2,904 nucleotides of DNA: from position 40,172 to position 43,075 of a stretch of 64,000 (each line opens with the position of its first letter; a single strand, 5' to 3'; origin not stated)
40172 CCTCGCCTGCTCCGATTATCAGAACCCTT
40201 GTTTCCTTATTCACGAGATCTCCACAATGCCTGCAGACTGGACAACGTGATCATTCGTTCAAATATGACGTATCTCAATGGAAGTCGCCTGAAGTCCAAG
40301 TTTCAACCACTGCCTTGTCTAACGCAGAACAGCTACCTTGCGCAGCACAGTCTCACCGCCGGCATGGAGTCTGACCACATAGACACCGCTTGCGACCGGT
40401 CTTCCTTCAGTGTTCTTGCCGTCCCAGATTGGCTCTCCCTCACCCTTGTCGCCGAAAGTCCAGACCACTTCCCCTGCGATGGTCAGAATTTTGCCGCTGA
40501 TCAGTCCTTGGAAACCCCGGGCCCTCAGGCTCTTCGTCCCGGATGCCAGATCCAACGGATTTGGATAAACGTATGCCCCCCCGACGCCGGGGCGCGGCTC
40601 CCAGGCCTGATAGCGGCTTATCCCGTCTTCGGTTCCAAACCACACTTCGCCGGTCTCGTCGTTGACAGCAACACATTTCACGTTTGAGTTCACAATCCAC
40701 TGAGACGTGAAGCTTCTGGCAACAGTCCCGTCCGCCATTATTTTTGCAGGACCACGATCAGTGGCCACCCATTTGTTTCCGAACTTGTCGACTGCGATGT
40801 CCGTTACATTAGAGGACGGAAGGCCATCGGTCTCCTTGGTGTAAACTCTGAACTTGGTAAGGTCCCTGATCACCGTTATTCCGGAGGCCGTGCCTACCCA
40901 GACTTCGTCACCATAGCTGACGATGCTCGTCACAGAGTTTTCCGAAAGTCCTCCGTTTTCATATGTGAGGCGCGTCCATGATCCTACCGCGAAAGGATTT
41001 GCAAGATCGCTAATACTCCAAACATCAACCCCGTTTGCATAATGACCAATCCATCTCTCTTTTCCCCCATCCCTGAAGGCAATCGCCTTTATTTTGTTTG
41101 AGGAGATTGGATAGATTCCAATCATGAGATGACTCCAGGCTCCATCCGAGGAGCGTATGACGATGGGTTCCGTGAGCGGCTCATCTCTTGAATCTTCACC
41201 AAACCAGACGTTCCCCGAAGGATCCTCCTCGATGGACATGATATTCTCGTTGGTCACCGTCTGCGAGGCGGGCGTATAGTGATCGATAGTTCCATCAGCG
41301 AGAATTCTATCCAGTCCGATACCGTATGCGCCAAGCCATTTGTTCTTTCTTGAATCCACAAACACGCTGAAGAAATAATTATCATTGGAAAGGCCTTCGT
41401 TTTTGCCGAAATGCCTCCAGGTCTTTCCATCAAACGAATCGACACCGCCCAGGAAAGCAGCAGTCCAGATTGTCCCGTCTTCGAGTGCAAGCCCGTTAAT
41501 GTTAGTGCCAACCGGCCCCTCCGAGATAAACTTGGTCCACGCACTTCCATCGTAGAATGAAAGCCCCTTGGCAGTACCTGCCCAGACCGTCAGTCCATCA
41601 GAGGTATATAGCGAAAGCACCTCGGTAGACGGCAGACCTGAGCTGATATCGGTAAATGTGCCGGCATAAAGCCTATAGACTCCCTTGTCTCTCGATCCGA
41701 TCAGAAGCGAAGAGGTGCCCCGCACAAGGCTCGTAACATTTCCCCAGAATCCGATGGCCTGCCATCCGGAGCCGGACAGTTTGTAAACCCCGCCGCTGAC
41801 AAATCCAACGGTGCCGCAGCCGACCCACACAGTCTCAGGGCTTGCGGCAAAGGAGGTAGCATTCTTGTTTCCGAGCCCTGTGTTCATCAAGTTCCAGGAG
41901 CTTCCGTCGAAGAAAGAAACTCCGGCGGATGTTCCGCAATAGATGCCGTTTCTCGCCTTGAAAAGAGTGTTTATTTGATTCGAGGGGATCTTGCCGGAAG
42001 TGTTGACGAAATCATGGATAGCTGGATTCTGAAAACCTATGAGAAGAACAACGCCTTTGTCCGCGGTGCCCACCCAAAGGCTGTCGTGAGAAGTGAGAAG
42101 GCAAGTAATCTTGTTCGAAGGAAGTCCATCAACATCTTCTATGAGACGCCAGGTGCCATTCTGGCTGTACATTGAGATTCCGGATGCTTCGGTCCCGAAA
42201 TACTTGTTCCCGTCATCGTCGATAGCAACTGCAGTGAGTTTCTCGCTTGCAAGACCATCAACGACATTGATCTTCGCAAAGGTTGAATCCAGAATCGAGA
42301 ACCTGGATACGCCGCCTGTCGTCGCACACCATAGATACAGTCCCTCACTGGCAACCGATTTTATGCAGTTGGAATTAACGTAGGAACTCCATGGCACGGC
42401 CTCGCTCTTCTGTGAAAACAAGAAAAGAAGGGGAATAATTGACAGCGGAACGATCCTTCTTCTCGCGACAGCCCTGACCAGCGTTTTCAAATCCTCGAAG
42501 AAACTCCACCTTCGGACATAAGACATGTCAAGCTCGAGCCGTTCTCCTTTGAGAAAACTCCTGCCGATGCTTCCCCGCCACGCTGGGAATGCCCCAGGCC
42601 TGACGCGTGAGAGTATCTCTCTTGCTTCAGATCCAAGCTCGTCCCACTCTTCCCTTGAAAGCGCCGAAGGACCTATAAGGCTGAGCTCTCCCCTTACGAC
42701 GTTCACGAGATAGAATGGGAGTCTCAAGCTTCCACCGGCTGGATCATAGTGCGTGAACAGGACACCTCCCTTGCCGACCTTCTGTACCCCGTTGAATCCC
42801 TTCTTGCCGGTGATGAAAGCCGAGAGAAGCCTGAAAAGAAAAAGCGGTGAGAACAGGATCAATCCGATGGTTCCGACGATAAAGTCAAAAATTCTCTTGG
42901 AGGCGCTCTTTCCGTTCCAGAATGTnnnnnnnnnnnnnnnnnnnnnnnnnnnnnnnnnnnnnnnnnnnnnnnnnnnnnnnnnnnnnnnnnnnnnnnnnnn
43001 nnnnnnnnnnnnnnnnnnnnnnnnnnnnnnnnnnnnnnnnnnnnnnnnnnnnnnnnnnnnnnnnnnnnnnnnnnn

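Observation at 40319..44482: One 1387-aa ORF fuses a cytoplasmic GT2, a WbaP-like phosphoglycosyltransferase with degenerate active-site motifs, a long beta-propeller region and a T9SS/FlgD-Ig-like secretion tail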

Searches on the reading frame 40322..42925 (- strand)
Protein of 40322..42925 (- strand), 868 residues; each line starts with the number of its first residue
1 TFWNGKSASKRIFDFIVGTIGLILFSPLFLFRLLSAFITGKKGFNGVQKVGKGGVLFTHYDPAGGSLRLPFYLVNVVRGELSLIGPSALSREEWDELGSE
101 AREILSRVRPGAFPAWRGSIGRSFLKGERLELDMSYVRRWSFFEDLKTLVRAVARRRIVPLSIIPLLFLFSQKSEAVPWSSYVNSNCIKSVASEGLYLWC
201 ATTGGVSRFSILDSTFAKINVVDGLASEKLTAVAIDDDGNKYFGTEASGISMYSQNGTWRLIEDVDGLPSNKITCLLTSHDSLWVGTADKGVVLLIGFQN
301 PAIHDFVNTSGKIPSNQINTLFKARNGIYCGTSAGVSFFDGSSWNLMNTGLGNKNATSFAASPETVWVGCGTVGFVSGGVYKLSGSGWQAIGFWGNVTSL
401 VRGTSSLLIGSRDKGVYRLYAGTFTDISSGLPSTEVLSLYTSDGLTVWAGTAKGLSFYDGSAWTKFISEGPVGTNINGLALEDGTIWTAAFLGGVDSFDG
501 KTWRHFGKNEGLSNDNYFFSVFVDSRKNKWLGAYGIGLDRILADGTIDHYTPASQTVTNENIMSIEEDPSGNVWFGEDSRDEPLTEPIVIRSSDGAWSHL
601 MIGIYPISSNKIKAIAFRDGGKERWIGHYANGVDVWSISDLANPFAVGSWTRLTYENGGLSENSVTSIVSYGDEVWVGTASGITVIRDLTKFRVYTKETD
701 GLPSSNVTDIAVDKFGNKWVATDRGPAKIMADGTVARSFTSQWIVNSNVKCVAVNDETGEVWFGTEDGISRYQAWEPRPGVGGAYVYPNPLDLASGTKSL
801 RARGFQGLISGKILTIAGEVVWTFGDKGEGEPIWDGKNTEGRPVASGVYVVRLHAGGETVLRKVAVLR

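Call 24: find_homologous_proteins(query=window:40322-42415:-, max_evalue=1e-8)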
Query window:40322-42415:- (698 aa): 762 proteins with E <= 1e-8 among 8000 candidates; the best 120 are listed.
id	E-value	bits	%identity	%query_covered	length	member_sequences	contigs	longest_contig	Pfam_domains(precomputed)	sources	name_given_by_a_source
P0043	1.3e-56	210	31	98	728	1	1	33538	PF07494.18,PF08450.19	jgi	jgi:ligand-binding sensor domain-containing protein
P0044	8.1e-56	208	29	100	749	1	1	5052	PF07494.18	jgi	-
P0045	1.2e-52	197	29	99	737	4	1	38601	PF07494.18,PF08450.19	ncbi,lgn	ncbi:MAG TPA: two-component regulator propeller domain-containing protein [Candidatus Eisenbacteria 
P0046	1.7e-52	197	29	98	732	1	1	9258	PF07494.18,PF08450.19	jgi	-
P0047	1.0e-49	187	29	99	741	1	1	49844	PF07494.18,PF08450.19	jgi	jgi:hypothetical protein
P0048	5.5e-48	182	28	99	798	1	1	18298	PF07494.18,PF21544.4,PF08450.19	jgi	jgi:ligand-binding sensor domain-containing protein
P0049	7.5e-48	181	28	99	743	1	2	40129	PF07494.18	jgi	jgi:hypothetical protein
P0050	4.9e-47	179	27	97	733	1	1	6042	PF07494.18,PF21544.4,PF08450.19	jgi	-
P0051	3.9e-46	176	27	97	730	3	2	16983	PF07494.18,PF08450.19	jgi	jgi:ligand-binding sensor domain-containing protein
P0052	4.6e-46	175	26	99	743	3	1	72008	PF07494.18,PF21544.4,PF08450.19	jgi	-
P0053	3.3e-44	169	25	84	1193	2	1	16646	PF07494.18,PF18962.8,PF16819.12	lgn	-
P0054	5.2e-44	169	27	99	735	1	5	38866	PF23366.2,PF07494.18,PF21544.4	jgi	jgi:ligand-binding sensor domain-containing protein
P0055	7.2e-44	168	27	99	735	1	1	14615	PF07494.18,PF08450.19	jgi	-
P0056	1.7e-43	167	25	85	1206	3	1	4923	PF23748.2,PF07494.18,PF25852.1,PF16819.12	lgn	-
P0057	2.3e-42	163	28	99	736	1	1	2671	PF07494.18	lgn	-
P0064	2.7e-37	146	25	99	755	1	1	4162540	PF07494.18,PF08450.19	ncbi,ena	-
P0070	4.4e-36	142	27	92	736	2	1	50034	PF07494.18,PF08450.19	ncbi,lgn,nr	ncbi:MAG TPA: two-component regulator propeller domain-containing protein [Candidatus Eisenbacteria 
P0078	8.8e-34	135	25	78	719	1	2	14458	PF23748.2,PF07494.18,PF18962.8,PF08450.19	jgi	jgi:ligand-binding sensor domain-containing protein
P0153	1.3e-28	118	23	97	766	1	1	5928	PF10983.14,PF07494.18,PF18962.8,PF19565.5,PF13860.13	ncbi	-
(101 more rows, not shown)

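Call 25: find_encoding_contigs(protein=P0045, flank=8000, max_places=2)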
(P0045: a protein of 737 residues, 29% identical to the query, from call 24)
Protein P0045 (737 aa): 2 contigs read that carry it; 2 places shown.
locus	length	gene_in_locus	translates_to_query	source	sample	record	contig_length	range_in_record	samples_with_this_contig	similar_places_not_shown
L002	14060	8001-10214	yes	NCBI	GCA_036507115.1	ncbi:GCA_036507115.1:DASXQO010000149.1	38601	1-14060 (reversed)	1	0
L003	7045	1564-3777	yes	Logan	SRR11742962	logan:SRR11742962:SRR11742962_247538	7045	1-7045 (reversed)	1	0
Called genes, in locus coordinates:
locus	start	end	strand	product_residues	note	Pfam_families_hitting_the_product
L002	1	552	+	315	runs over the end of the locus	PF00535:Glycos_transf_2, PF13641:Glyco_tranf_2_3, PF13632:Glyco_trans_2_3 (weak)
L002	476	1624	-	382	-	PF13439:Glyco_transf_4, PF13579:Glyco_trans_4_4, PF20706:GT4-conflict, PF00534:Glycos_transf_1, PF13692:Glyco_trans_1_4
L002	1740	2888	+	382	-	PF13692:Glyco_trans_1_4, PF13524:Glyco_trans_1_2 (weak)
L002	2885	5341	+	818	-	-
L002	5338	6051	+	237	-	PF00535:Glycos_transf_2, PF13641:Glyco_tranf_2_3 (weak)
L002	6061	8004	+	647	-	PF00535:Glycos_transf_2, PF13641:Glyco_tranf_2_3, PF13632:Glyco_trans_2_3 (faint), PF13727:CoA_binding_3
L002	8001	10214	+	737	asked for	PF08450:SGL (faint), PF07494:Reg_prop (faint)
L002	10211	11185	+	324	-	PF13480:Acetyltransf_6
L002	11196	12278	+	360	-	PF13439:Glyco_transf_4, PF13477:Glyco_trans_4_2, PF13579:Glyco_trans_4_4, PF00534:Glycos_transf_1, PF13692:Glyco_trans_1_4, PF13524:Glyco_trans_1_2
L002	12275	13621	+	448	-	PF13439:Glyco_transf_4, PF13579:Glyco_trans_4_4, PF00534:Glycos_transf_1, PF13692:Glyco_trans_1_4 (weak)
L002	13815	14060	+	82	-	PF02381:MraZ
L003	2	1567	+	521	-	?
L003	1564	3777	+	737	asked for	PF08450:SGL (faint), PF07494:Reg_prop (faint)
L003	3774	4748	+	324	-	PF13480:Acetyltransf_6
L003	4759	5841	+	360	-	PF13439:Glyco_transf_4, PF13477:Glyco_trans_4_2, PF13579:Glyco_trans_4_4, PF00534:Glycos_transf_1, PF13692:Glyco_trans_1_4, PF13524:Glyco_trans_1_2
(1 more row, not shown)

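Call 26: find_encoding_contigs(protein=P0043, flank=8000, max_places=2)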
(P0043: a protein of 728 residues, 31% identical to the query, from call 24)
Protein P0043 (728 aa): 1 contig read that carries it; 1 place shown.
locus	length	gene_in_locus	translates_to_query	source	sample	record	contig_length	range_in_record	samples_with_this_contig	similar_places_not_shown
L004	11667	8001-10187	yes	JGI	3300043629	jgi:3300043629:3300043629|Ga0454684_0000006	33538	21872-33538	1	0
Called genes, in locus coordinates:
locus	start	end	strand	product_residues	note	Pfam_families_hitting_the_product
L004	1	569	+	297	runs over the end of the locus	PF00535:Glycos_transf_2, PF13641:Glyco_tranf_2_3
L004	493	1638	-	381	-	PF13439:Glyco_transf_4, PF13579:Glyco_trans_4_4, PF20706:GT4-conflict, PF00534:Glycos_transf_1, PF13692:Glyco_trans_1_4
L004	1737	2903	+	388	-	PF13692:Glyco_trans_1_4, PF13524:Glyco_trans_1_2 (faint)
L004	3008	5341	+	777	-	PF09586:YfhO (weak)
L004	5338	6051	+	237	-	PF00535:Glycos_transf_2, PF13641:Glyco_tranf_2_3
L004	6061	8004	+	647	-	PF00535:Glycos_transf_2, PF13641:Glyco_tranf_2_3, PF13632:Glyco_trans_2_3 (weak), PF13727:CoA_binding_3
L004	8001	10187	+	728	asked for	PF08450:SGL (faint), PF07494:Reg_prop (faint)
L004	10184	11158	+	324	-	PF02388:FemAB (faint), PF13480:Acetyltransf_6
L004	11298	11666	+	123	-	?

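Call 27: search_protein_representatives(protein=window:40322-42925:-)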
Query: 868 residues. Proteins with E-value up to 0.001 (for the whole library): 43952; up to 1e-10: 16958; up to 1e-30: 784. The best 150 are listed.
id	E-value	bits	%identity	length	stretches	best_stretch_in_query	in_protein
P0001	0.0e+00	1978.8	100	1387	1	1-868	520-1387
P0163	3.7e-85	302.8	34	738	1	178-868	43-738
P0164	2.9e-77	276.7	30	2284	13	206-574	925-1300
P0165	1.9e-69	250.8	32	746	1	172-867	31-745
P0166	6.5e-67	242.4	30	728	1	178-868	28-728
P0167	1.4e-65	238.0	33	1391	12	187-370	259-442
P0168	2.1e-65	237.4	34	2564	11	426-535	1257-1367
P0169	1.1e-64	235.0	33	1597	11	649-774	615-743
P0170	1.9e-61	224.4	32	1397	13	179-293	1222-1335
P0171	2.6e-60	220.6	31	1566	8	178-370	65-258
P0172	1.4e-57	211.5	36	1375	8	178-293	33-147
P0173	6.7e-57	209.3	34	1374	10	183-292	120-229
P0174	1.0e-56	208.7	33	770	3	436-865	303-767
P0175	2.9e-56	207.2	36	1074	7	426-579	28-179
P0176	4.4e-56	206.6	33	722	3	174-294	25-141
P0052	1.8e-47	178.1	29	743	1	160-868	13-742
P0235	5.1e-45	170.0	34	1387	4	454-577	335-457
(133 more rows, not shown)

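Call 44: predict_structure(alignment_id=A3)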
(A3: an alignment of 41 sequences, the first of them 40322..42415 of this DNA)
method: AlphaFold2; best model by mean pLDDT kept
length: 698 residues; sequences in the alignment: 41
mean_pLDDT: 90.3   pTM: 0.82
mean pLDDT of the five models: 90.3, 88.7, 88.6, 87.5, 87.0
residues with pLDDT >= 90: 485; 70-90: 177; 50-70: 24; < 50: 12
segments of 3 or more residues with pLDDT < 50: 1-5, 606-609
pLDDT, mean of each block of 10 residues (from residue 1): 56 96 97 97 95 89 95 96 90 80 95 93 78 50 91 94 95 93 95 92 88 94 86 83 89 91 95 89 95 95 94 96 94 93 93 97 94 95 88 96 93 86 94 89 95 96 95 88 94 97 95 93 88 95 93 95 84 88 93 96 66 82 79 83 95 90 92 94 91 91
secondary structure, 60 per line:
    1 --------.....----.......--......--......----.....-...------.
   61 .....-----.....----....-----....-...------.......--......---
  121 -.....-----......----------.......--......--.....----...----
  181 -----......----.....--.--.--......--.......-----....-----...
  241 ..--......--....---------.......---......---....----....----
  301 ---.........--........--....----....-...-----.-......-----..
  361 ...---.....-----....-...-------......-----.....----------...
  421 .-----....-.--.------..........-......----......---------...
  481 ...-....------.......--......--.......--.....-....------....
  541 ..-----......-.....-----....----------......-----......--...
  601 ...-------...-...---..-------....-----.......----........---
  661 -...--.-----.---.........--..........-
elements in order (helices of 4 or more, strands of 3 or more residues): E9-13 E18-24 E27-32 E35-40 E45-49 E60-65 E71-75 E80-83 E89-92 E103-109 E112-117 E122-126 E132-137 E148-154 E157-162 E165-169 E174-176 E186-191 E196-200 E209-214 E217-223 E229-232 E238-242 E245-250 E253-256 E266-272 E276-281 E285-288 E293-296 E304-312 E315-322 E325-328 E333-336 E348-353 E359-363 E367-371 E377-380 E392-397 E403-407 E418-421 E427-430 E442-448 E453-458 E463-468 E478-483 H485-488 E495-501 E504-509 E512-518 E521-525 H527-530 E537-542 E548-553 E555-559 E565-568 E579-584 E590-595 E598-603 E615-617 E630-633 E639-645 E650-657 E662-664 E677-685 E688-697

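Call 47: fold_search(model_id=the predicted structure, library=pdb)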
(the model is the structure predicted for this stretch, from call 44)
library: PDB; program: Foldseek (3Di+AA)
matches with E <= 10: 1874; with E <= 0.001: 1336
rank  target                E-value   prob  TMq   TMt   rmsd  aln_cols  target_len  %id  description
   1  5m11                  1.3e-30  1.00  0.70  0.66  10.6       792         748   17  Structural and functional probing of PorZ, an essential bacterial surface component of the type-IX secretion system of h (released 2016-11-09)
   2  3v9f_A                6.4e-27  1.00  0.37  0.35  21.8       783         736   16  Crystal Structure of the extracellular domain of the putative hybrid two component system BT3049 from B. thetaiotaomic (released 2012-03-14)
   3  4a2m_D                7.0e-26  1.00  0.37  0.35  22.0       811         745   17  Structure of the periplasmic domain of the heparin and heparan sulphate sensing hybrid two component system BT4663 in  (released 2012-05-02)
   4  4a2m_B                7.7e-26  1.00  0.38  0.36  22.0       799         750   16  Structure of the periplasmic domain of the heparin and heparan sulphate sensing hybrid two component system BT4663 in  (released 2012-05-02)
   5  4a2m_A                1.1e-25  1.00  0.36  0.34  22.1       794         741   17  Structure of the periplasmic domain of the heparin and heparan sulphate sensing hybrid two component system BT4663 in  (released 2012-05-02)
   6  4a2l_C                1.5e-25  1.00  0.37  0.34  22.7       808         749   18  Structure of the periplasmic domain of the heparin and heparan sulphate sensing hybrid two component system BT4663 in  (released 2012-05-02)
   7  4a2m_C                2.0e-25  1.00  0.37  0.35  22.3       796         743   17  Structure of the periplasmic domain of the heparin and heparan sulphate sensing hybrid two component system BT4663 in  (released 2012-05-02)
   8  4a2l_B                2.7e-25  1.00  0.37  0.35  23.4       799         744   18  Structure of the periplasmic domain of the heparin and heparan sulphate sensing hybrid two component system BT4663 in  (released 2012-05-02)
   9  4a2l_F                2.9e-25  1.00  0.37  0.35  22.7       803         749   17  Structure of the periplasmic domain of the heparin and heparan sulphate sensing hybrid two component system BT4663 in  (released 2012-05-02)
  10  4a2l_A                3.1e-25  1.00  0.37  0.35  23.2       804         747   17  Structure of the periplasmic domain of the heparin and heparan sulphate sensing hybrid two component system BT4663 in  (released 2012-05-02)
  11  4a2l_D                3.2e-25  1.00  0.36  0.34  22.6       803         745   17  Structure of the periplasmic domain of the heparin and heparan sulphate sensing hybrid two component system BT4663 in  (released 2012-05-02)
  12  4a2l_E                8.5e-24  1.00  0.36  0.34  22.9       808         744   16  Structure of the periplasmic domain of the heparin and heparan sulphate sensing hybrid two component system BT4663 in  (released 2012-05-02)
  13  3ott_B                7.1e-23  1.00  0.36  0.34  23.0       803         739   15  Crystal Structure of the extracellular domain of the putative one component system BT4673 from B. thetaiotaomicron (released 2011-08-10)
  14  3va6_B                1.6e-22  1.00  0.36  0.34  23.2       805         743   15  Crystal Structure of the extracellular domain of the putative hybrid two component system BT4673 from B. thetaiotaomic (released 2012-06-13)
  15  3va6_A                3.1e-22  1.00  0.37  0.35  23.6       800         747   16  Crystal Structure of the extracellular domain of the putative hybrid two component system BT4673 from B. thetaiotaomic (released 2012-06-13)
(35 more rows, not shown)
